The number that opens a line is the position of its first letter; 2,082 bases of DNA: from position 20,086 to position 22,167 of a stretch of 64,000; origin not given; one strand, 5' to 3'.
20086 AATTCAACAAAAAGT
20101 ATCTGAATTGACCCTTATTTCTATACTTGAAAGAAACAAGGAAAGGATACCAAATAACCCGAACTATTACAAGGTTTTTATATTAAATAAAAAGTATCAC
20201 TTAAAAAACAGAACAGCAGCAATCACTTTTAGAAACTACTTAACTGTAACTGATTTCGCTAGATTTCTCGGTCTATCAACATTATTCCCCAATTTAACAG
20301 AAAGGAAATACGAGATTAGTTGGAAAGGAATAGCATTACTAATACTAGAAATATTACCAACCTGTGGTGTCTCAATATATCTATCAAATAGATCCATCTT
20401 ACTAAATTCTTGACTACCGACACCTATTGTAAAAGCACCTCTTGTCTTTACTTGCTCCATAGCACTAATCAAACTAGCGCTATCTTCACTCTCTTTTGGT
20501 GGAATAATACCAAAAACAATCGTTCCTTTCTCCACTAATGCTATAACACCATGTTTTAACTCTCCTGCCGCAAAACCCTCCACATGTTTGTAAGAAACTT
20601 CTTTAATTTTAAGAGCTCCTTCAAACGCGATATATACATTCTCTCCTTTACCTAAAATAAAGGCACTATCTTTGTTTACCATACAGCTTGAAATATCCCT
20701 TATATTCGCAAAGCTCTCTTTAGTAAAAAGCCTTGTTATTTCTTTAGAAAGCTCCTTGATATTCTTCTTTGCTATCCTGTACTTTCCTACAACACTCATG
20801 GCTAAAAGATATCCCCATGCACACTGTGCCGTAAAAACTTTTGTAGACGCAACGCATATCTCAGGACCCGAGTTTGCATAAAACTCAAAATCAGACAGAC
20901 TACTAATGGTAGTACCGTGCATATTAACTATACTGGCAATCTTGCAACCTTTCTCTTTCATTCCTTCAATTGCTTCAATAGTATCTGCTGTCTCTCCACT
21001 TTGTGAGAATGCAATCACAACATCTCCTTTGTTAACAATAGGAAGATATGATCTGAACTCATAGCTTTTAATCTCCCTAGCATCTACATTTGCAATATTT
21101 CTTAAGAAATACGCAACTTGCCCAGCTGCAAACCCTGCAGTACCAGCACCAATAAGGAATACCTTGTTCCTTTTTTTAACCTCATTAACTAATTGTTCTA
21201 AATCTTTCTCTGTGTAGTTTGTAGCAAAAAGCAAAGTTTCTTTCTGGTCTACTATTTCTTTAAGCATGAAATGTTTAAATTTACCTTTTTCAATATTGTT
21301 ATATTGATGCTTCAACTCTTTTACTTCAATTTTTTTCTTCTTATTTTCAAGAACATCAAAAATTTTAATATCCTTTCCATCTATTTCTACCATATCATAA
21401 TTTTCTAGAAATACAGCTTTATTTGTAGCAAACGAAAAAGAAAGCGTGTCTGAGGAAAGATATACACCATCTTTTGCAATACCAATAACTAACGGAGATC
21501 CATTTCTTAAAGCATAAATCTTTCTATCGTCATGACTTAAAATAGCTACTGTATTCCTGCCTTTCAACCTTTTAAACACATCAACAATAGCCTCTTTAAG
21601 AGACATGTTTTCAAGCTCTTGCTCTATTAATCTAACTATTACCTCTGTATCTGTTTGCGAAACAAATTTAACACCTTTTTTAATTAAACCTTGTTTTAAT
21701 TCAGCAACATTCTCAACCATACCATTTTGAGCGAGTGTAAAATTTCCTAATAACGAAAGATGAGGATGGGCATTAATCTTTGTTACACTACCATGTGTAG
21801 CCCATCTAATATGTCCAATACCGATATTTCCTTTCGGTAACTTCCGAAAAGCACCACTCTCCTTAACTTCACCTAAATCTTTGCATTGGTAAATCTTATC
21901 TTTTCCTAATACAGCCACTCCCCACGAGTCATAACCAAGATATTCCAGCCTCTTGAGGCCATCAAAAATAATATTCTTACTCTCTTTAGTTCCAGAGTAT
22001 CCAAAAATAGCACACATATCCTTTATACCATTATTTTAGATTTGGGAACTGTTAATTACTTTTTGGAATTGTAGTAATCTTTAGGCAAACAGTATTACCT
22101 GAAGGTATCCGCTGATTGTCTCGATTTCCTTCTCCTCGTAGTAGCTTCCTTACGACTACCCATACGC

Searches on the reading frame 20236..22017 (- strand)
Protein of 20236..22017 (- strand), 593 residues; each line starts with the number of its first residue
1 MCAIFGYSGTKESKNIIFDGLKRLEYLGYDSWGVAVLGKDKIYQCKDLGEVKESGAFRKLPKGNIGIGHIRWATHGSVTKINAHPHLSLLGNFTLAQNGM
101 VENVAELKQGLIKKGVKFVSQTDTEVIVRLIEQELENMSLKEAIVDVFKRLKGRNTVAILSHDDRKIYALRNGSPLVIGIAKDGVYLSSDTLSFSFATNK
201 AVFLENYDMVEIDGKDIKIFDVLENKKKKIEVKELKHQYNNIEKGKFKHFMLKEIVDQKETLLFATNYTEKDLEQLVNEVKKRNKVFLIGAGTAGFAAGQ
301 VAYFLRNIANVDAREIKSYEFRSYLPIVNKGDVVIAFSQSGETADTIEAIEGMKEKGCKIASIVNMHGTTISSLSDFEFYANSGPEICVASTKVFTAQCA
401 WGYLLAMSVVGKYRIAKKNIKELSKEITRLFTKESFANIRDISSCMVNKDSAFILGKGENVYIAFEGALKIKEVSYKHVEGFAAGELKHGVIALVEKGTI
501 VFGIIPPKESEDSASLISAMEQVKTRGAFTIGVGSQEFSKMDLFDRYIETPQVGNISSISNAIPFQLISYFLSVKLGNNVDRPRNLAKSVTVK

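Call 67: search_protein_families(library=pfam, proteins=[window:20236-22017:-], max_evalue=0.00001)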
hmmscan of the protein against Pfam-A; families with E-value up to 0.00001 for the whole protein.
window:20236-22017:- (593 aa): 5 families
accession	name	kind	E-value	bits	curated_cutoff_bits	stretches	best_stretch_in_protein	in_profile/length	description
PF01380.27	SIS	-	8.9e-44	148.9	25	2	281-407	3-130/131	SIS domain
PF13522.11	GATase_6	-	2.4e-16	60.4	27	1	62-190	9-130/130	Glutamine amidotransferase domain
PF13537.11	GATase_7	-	7.6e-13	49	25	1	89-190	20-117/123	Glutamine amidotransferase domain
PF13580.11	SIS_2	-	3.8e-07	30.6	27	0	328-363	101-136/138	SIS domain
PF13230.11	GATase_4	-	4.3e-06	26.3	23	1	30-151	34-159/272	Glutamine amidotransferases class-II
